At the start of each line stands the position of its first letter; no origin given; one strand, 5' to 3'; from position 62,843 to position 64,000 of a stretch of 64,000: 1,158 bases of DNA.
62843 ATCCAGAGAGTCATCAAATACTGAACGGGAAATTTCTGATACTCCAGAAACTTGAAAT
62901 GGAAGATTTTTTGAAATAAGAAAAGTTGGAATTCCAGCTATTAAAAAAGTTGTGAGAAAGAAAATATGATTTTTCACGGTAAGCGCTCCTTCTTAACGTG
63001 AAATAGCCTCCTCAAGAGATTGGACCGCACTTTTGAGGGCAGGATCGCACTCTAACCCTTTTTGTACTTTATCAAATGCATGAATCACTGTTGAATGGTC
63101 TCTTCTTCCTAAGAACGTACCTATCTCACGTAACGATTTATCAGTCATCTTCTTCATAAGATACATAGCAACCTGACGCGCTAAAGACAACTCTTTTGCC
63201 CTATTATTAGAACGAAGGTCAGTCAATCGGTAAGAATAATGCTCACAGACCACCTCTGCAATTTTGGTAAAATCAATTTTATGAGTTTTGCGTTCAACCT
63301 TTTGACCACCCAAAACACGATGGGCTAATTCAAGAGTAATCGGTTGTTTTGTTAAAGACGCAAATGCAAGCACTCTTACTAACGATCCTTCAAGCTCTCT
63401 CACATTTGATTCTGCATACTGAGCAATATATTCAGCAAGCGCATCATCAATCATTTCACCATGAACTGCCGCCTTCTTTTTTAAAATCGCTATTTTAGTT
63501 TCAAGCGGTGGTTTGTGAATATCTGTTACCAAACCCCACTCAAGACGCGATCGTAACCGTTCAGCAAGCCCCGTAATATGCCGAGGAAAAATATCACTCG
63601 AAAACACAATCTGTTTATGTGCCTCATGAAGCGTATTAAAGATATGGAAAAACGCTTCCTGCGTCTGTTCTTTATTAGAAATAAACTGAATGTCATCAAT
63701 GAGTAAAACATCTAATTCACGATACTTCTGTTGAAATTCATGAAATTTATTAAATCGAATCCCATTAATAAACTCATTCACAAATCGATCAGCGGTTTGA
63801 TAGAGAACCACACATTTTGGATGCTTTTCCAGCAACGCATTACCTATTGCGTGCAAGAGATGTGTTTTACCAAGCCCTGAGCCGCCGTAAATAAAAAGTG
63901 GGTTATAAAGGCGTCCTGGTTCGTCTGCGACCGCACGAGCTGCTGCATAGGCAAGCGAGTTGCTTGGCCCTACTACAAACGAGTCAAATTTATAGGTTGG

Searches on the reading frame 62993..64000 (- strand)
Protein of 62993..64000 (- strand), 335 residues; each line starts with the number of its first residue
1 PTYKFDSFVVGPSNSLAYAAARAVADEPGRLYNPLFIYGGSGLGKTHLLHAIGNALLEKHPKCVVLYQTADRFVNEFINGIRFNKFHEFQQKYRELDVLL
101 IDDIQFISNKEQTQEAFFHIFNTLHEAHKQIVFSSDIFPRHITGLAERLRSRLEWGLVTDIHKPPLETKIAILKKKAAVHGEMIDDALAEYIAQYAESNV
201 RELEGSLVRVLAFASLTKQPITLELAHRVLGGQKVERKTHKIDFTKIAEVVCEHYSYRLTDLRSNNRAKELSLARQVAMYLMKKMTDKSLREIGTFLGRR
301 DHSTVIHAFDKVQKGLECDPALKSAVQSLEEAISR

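Call 105: search_protein_families(library=pfam, proteins=[window:62993-64000:-], max_evalue=0.0001)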
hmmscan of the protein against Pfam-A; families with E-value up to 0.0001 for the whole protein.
window:62993-64000:- (335 aa): 4 families
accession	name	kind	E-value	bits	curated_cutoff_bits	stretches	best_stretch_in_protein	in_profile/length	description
PF00308.24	Bac_DnaA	-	5.2e-68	228.7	23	1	2-160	4-162/162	Bacterial DnaA ATPAse domain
PF08299.17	Bac_DnaA_C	-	4.3e-27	94.4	31.5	1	246-312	3-69/69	Bacterial dnaA protein helix-turn-helix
PF01695.23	IstB_IS21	-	1.3e-08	35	24.1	1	36-135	96-193/238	IstB-like ATP binding protein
PF13401.12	AAA_22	-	9.8e-05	23.1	27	0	35-122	8-109/130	AAA domain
